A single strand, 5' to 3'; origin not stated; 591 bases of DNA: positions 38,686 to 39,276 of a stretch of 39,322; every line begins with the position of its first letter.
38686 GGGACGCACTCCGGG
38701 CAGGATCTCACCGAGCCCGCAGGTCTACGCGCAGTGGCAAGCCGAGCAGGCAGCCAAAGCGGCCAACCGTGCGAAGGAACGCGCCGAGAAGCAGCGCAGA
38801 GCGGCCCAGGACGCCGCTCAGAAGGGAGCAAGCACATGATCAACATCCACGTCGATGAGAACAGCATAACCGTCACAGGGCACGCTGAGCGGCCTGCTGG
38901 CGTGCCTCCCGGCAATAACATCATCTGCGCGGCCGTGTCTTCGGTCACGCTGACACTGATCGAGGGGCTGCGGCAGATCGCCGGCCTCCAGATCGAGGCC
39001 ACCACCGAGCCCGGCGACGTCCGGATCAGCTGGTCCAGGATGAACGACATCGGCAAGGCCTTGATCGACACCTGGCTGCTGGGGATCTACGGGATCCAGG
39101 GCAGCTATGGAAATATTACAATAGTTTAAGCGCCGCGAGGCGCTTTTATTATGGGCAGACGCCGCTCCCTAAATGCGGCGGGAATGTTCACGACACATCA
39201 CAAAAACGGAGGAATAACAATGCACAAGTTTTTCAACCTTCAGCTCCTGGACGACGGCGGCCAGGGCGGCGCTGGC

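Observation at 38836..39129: Phage-encoded Prp protease and an L27-like cleavage motif on scaffold, capsid and tail tube proteins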

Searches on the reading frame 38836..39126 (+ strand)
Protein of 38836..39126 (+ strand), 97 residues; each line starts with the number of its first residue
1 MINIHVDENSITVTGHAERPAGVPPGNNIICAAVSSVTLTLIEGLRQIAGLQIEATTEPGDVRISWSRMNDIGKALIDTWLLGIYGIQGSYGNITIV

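Call 9: search_protein_families(library=pfam, max_evalue=0.01, proteins=[window:38836-39126:+])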
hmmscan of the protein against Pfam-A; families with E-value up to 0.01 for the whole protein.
seq(97 aa): 1 family
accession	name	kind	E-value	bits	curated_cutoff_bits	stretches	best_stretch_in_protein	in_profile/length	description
PF04327.17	Peptidase_Prp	-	3.1e-12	47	27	1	3-93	3-87/90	Cysteine protease Prp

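Call 10: search_protein_families(library=phrogs, max_evalue=0.001, proteins=[window:38836-39126:+])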
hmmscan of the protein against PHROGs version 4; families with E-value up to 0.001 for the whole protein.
seq(97 aa): 1 family
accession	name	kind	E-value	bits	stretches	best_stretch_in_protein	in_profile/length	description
phrog_4478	-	other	3.3e-19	70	1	1-94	1-95/102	peptidase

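Call 21: search_dna_similar(query=window:38836-39126:+, collection=phages, mode=protein, max_evalue=0.001, max_rows=40)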
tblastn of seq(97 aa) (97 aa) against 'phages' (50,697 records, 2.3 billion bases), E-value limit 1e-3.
Records with a match: 3; places in all: 3; records where one place covers at least 80% of the query: 3.
Best place of each record, by identity: <60% 3.
By first word of the organism name: Acutalibacter 1; Dorea 1; Bacteriophage 1.
By host as written in the record: Acutalibacter muris 1; Dorea sp. 000433215 DA134 1; - 1.
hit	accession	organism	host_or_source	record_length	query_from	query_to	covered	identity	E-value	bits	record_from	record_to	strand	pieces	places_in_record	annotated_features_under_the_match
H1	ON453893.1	Acutalibacter phage Fontainebleau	Acutalibacter muris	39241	1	97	100%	58.8%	1e-30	118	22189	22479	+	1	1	peptidase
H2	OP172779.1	Dorea phage DO134P1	Dorea sp. 000433215 DA134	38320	1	91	94%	29.7%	2e-5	47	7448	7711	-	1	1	none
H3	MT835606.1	Bacteriophage sp.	human fecal samples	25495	1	84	87%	29.8%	2e-7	52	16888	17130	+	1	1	record has no annotation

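Call 26: search_solved_structures(query=window:38836-39126:+, max_evalue=1, show_alignments=4)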
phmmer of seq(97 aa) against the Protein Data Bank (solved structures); distinct sequences matched with E-value up to 1: 2.
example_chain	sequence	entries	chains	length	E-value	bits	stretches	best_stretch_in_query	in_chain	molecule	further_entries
2g0i_A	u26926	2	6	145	0.028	17.8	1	10-85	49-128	hypothetical protein SMU.848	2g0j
2idl_A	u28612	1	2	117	0.054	16.9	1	10-52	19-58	Hypothetical protein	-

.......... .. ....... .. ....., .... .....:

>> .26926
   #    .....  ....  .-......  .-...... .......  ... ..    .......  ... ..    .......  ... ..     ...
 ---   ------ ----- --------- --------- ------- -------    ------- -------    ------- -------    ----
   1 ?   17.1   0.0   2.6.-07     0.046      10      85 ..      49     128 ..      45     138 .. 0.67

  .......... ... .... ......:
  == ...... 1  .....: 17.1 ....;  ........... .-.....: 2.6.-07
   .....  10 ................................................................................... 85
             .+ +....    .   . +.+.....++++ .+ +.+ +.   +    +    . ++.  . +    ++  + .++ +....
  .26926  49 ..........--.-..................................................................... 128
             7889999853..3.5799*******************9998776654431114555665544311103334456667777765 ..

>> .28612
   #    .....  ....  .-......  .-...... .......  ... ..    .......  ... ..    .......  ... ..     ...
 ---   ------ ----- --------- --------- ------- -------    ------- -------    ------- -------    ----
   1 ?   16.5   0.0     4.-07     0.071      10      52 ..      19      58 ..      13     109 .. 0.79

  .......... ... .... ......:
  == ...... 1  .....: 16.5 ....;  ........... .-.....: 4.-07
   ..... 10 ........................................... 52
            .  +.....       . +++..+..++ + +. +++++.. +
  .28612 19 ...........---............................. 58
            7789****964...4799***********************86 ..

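Call 27: find_related_loci(query=window:38836-39126:+, collection=viral_contigs, flank=10000)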
Query seq(97 aa) (97 aa) in viral_contigs; peptide patterns used: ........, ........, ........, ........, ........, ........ (x = any residue, [..] = any of these).
13 stretches matched a pattern; 7 encode a relative of the query (tblastn E <= 1e-3); 7 distinct loci.
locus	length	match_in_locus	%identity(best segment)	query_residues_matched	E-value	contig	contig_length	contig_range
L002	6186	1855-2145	100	1-97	3e-62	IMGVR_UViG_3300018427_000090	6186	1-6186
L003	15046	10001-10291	100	1-97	7e-62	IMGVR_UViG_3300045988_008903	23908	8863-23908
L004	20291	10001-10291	91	1-97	5e-57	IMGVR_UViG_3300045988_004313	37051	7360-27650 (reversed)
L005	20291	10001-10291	91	1-97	5e-57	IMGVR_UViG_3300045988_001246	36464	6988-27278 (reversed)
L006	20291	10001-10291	91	1-97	5e-57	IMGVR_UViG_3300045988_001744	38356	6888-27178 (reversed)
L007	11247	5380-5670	90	1-97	7e-57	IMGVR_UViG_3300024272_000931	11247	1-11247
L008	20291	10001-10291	90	1-97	1e-56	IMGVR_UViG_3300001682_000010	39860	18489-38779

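Call 28: find_homologous_proteins(query=window:38836-39126:+, max_evalue=0.001)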
Query seq(97 aa) (97 aa): 73 proteins with E <= 0.001 among 75 candidates.
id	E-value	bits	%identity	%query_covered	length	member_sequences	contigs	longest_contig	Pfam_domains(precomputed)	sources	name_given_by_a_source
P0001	1.2e-55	203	99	100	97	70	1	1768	PF04327.18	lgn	-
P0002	1.2e-52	194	93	100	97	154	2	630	PF04327.18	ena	-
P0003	3.0e-47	176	81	100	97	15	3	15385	PF04327.18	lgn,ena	-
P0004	1.1e-46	175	82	100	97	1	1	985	PF04327.18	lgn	-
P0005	1.5e-46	174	80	100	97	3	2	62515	PF04327.18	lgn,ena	-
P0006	1.1e-44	168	82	100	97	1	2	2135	PF04327.18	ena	-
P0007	3.5e-44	167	80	100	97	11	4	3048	PF04327.18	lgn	-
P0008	3.4e-43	163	78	100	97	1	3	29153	PF04327.18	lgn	-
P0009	8.0e-40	153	74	100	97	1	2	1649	PF04327.18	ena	-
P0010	1.5e-37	145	67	100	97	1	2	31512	PF04327.18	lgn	-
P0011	3.9e-33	131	65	100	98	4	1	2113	PF04327.18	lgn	-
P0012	9.3e-33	130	66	96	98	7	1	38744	PF04327.18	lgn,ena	-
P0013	9.9e-32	127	97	67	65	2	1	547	PF04327.18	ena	-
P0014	1.8e-31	126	63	99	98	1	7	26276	PF04327.18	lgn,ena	-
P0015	2.2e-31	126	63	100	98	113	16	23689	PF04327.18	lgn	-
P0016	5.8e-31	124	62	100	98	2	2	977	PF04327.18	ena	-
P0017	1.6e-30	123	62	100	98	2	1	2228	PF04327.18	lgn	-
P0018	2.0e-30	122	60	100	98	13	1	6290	PF04327.18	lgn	-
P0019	3.4e-30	122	60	100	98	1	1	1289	PF04327.18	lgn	-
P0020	3.6e-30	122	62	100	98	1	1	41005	PF04327.18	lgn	-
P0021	3.8e-30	122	60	100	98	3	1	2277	PF04327.18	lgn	-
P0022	5.2e-30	121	62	100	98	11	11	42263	PF04327.18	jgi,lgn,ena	-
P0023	8.4e-30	120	61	100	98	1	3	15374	PF04327.18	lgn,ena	-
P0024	1.2e-29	120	61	100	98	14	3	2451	PF04327.18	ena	-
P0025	1.6e-29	120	61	99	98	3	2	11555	PF04327.18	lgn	-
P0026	2.3e-29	119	56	100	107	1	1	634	PF04327.18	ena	-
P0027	2.6e-29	119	60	100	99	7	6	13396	PF04327.18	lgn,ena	-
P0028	3.0e-29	119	61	100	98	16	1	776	PF04327.18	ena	-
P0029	3.2e-29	119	59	100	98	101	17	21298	PF04327.18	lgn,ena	-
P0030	3.5e-29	119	60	100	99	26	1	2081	PF04327.18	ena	-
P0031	4.6e-29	118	62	100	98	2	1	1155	PF04327.18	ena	-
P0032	4.8e-29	118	60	100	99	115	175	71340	PF04327.18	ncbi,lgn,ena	-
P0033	5.4e-29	118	60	100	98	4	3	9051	PF04327.18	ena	-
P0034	7.3e-29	117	60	100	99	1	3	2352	PF04327.18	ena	-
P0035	1.2e-28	117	57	100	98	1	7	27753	PF04327.18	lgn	-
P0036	1.3e-28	117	60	100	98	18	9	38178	PF04327.18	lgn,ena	-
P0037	1.3e-28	117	58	100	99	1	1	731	PF04327.18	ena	-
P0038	1.7e-28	116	59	100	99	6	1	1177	PF04327.18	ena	-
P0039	2.4e-28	116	59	100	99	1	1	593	PF04327.18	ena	-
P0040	2.4e-28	116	59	100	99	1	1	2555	PF04327.18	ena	-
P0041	3.3e-28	115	59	100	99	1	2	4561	PF04327.18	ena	-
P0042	4.6e-28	115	59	100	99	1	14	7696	PF04327.18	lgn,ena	-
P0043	5.8e-28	115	59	100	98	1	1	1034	PF04327.18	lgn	-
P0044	6.0e-28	115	58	99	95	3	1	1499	PF04327.18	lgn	-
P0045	8.2e-28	114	57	100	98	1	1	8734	PF04327.18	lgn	-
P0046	8.7e-28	114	58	100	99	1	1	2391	PF04327.18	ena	-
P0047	1.0e-27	114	59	100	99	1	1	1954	PF04327.18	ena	-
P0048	1.4e-27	113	58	100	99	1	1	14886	PF04327.18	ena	-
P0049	2.0e-27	113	58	100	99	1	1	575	PF04327.18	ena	-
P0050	2.8e-27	112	58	100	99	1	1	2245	PF04327.18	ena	-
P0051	4.1e-27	112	59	100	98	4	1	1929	PF04327.18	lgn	-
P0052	5.5e-27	111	58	100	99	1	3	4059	PF04327.18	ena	-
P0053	1.9e-26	110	57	100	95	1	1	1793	PF04327.18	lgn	-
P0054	4.0e-26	109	57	100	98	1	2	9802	PF04327.18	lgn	-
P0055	5.2e-26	108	56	100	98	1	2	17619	PF04327.18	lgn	-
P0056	7.4e-26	108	54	100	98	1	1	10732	PF04327.18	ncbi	-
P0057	9.7e-26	107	57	100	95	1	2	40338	PF04327.18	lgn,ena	-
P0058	1.7e-25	107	57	100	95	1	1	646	PF04327.18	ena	-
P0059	2.3e-25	106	54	100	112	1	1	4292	PF04327.18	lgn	-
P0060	3.3e-25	106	57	100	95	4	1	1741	PF04327.18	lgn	-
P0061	1.9e-23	100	56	99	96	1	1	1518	PF04327.18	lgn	-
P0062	2.0e-22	97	55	100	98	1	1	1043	PF04327.18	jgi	-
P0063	5.7e-21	92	51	94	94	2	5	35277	PF04327.18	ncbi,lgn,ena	-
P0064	6.4e-21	92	56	100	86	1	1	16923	PF04327.18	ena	-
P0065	2.7e-20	90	63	77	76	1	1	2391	PF04327.18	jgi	-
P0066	1.1e-18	85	45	100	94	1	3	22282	PF04327.18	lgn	-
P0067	1.2e-18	85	48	100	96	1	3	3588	PF04327.18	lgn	-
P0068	8.6e-17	79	52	90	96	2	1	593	PF04327.18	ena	-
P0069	1.5e-16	78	48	100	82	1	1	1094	PF04327.18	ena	-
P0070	1.4e-15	75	48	90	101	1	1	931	PF04327.18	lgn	-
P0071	1.6e-15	75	47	96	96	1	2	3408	PF04327.18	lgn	-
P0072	5.3e-15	73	48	90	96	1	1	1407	PF04327.18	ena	-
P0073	8.3e-15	72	45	96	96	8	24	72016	PF04327.18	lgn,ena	-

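Call 30: find_related_loci(query=A1, collection=viral_contigs, flank=10000)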
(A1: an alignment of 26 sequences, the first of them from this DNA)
Query A1 (97 aa) in viral_contigs; peptide patterns used: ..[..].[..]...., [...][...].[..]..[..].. (x = any residue, [..] = any of these).
597 stretches matched a pattern (row limit reached: there are more); 221 encode a relative of the query (tblastn E <= 1e-3); the best 80 are kept; 80 distinct loci.
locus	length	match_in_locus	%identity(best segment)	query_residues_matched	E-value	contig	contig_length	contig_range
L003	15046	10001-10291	100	1-97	7e-61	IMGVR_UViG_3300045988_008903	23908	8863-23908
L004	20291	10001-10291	91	1-97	5e-56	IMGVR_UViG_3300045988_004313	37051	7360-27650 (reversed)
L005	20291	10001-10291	91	1-97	5e-56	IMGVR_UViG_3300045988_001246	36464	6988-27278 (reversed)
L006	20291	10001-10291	91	1-97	5e-56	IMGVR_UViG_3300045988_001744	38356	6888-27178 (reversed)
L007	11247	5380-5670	90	1-97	7e-56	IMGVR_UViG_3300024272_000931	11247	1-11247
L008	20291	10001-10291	90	1-97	1e-55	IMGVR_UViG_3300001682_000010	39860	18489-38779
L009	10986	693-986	63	1-97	3e-35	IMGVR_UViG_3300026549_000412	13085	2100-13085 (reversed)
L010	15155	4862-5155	63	1-97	3e-35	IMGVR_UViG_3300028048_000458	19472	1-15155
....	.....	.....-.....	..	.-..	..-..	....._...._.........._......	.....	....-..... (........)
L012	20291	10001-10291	59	1-97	5e-35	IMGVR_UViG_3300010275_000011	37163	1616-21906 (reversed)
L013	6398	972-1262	59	1-97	6e-35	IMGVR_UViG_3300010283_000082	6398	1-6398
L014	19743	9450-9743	63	1-97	4e-35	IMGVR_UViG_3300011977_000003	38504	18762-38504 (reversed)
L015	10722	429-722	63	1-97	7e-35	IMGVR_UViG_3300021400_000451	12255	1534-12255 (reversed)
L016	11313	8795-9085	59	1-97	7e-34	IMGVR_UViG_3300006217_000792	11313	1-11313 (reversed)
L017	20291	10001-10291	58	1-97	7e-34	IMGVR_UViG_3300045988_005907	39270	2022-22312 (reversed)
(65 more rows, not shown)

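Call 52: search_solved_structures(query=A1, max_evalue=1, show_alignments=5)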
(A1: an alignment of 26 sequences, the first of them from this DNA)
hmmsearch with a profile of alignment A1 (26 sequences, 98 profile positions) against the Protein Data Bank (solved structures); distinct sequences matched with E-value up to 1: 6.
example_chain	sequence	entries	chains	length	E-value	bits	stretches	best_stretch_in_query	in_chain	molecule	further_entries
2g0i_A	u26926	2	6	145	4.3e-09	39.4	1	9-92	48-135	hypothetical protein SMU.848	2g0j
2idl_A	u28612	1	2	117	3.8e-07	33.2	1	10-94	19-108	Hypothetical protein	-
4peo_A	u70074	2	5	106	1.6e-06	31.2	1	9-94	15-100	Hypothetical protein | Phage-related ribosomal protease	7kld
7jvs_B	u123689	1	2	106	9.3e-05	25.5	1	9-94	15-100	Ribosomal-processing cysteine protease Prp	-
1s12_A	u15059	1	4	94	0.00029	23.9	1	1-90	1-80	hypothetical protein TM1457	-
8j0k_A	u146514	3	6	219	0.29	14.3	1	25-55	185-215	Transcription factor AP-2-alpha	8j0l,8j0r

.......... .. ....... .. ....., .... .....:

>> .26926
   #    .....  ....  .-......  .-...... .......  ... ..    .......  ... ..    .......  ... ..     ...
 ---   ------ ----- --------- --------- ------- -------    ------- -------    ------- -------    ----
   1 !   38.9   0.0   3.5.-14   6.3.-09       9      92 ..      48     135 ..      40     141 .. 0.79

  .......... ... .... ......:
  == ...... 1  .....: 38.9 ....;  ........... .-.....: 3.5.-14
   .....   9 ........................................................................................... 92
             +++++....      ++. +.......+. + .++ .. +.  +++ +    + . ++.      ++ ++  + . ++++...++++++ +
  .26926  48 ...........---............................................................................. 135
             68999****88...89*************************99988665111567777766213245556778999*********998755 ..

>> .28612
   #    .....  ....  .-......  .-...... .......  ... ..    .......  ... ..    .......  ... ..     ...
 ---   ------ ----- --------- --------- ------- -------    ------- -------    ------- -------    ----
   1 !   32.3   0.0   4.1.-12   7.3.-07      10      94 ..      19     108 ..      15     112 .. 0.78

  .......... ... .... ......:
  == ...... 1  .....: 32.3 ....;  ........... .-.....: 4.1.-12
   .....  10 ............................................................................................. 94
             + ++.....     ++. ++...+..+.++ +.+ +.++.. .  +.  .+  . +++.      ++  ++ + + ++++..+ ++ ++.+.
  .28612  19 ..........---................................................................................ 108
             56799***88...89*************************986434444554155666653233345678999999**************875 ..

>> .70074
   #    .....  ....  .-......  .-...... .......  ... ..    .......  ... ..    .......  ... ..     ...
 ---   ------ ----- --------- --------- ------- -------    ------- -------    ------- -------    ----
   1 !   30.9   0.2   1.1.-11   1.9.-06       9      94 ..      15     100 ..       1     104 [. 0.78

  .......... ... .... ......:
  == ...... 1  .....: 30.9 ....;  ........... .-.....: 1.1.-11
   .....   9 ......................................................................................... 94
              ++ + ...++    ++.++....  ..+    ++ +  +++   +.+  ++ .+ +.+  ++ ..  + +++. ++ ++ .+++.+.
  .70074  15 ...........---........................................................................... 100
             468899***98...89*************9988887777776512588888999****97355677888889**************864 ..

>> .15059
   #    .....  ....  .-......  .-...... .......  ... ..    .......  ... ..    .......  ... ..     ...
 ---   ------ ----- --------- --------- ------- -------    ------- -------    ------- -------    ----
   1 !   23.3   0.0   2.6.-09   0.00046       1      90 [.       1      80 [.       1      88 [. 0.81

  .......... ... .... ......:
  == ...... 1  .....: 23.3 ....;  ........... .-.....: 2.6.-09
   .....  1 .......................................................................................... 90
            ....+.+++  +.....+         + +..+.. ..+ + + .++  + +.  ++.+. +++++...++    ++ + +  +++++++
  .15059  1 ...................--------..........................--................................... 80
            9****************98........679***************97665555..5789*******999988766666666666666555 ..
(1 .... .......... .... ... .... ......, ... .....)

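Call 70: find_related_loci(query=A1, collection=genome_contigs, flank=6000)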
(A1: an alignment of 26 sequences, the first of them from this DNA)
Query A1 (97 aa) in genome_contigs; peptide patterns used: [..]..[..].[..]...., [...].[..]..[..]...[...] (x = any residue, [..] = any of these).
600 stretches matched a pattern (row limit reached: there are more); 272 encode a relative of the query (tblastn E <= 1e-3); the best 80 are kept; 80 distinct loci.
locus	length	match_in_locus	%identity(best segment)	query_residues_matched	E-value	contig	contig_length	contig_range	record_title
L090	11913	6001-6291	90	1-97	6e-56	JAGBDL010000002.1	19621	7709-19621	MAG: Clostridia bacterium isolate RGIG9018 Water_deer_Rectum-4__c3283, whole genome shotgun sequence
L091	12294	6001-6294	63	1-97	4e-35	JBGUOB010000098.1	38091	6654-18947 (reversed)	MAG: Candidatus Cryptobacteroides sp. isolate ruminal_MAG_197 ruminal_MAG_197_contig_0098, whole genome shotgun sequence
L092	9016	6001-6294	60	1-97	2e-34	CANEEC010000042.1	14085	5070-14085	MAG TPA_asm: uncultured Clostridia bacterium isolate SRR18439535_bin.31_metawrap_v1.3_MAG genome assembly, contig: NODE.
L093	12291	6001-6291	59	1-97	5e-34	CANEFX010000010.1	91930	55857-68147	MAG TPA_asm: uncultured Firmicutes bacterium isolate SRR18439535_bin.22_metawrap_v1.3_MAG genome assembly, contig: NODE.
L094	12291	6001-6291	59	1-97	5e-34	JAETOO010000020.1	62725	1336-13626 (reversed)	MAG: Oscillospiraceae bacterium isolate S14_Bin4 scaffold_572, whole genome shotgun sequence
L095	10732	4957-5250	54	1-97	1e-30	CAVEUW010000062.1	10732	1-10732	Senegalimassilia sp. isolate H07633-L1_cleanbin_000014 genome assembly, contig: Spades_H07633-L1_contig_3472, whole geno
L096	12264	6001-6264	47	1-91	2e-25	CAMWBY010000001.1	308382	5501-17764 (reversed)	MAG TPA_asm: uncultured Lachnospiraceae bacterium isolate SRR13528209_bin.43_metawrap_v1.3_MAG genome assembly, contig:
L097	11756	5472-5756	41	1-97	4e-20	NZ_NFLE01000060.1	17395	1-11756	Lachnoclostridium sp. An14 An14_contig_60, whole genome shotgun sequence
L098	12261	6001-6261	36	1-90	2e-14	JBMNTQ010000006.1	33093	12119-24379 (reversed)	MAG: Christensenellales bacterium isolate SBF912SR6HQ0014 scaffold_2252_c1, whole genome shotgun sequence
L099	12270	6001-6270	35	1-93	2e-14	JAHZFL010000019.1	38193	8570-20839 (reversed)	MAG: Roseburia sp. isolate HRGM_Genome_2917 HRGM_Genome_2917_19, whole genome shotgun sequence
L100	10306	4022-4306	34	1-97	2e-14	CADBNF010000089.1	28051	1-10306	MAG: uncultured Lachnospiraceae bacterium isolate RUG14126 genome assembly, contig: RUG14126_asm_89, whole genome shotgu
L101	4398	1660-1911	30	1-87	2e-12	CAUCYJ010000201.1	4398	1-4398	MAG TPA_asm: uncultured Lachnospiraceae bacterium isolate ERR9607186_bin.7_MetaWRAP_v1.3_MAG genome assembly, contig: ER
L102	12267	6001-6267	36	1-92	9e-12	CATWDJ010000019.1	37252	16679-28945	MAG TPA_asm: uncultured Lachnospiraceae bacterium isolate ERR9322432_bin.32_MetaWRAP_v1.3_MAG genome assembly, contig: E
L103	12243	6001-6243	32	1-84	4e-11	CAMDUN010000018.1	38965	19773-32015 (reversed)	MAG: uncultured Clostridia bacterium isolate SRR17382094_bin.40_metaWRAP_v1.3_MAG genome assembly, contig: ERZ10544646.5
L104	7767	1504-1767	32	1-91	4e-11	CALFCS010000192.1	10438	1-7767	MAG TPA_asm: uncultured Lachnospiraceae bacterium isolate SRR2857969_bin.89_CONCOCT_v1.1_MAG genome assembly, contig: ER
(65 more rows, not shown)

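Call 89: predict_structure(alignment_id=A1)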
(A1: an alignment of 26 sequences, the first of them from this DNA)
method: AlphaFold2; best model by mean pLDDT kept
length: 97 residues; sequences in the alignment: 26
mean_pLDDT: 91.7   pTM: 0.84
mean pLDDT of the five models: 91.7, 91.7, 91.2, 89.5, 89.1
residues with pLDDT >= 90: 74; 70-90: 17; 50-70: 6; < 50: 0
segments of 3 or more residues with pLDDT < 50: none
pLDDT, mean of each block of 10 residues (from residue 1): 94 87 71 95 98 94 96 98 95 88
secondary structure, 60 per line:
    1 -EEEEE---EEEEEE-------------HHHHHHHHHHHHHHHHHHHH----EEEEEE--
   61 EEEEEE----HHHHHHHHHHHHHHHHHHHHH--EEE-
elements in order: E2-6 E10-15 H29-48 E53-58 E61-66 H71-91 E94-96
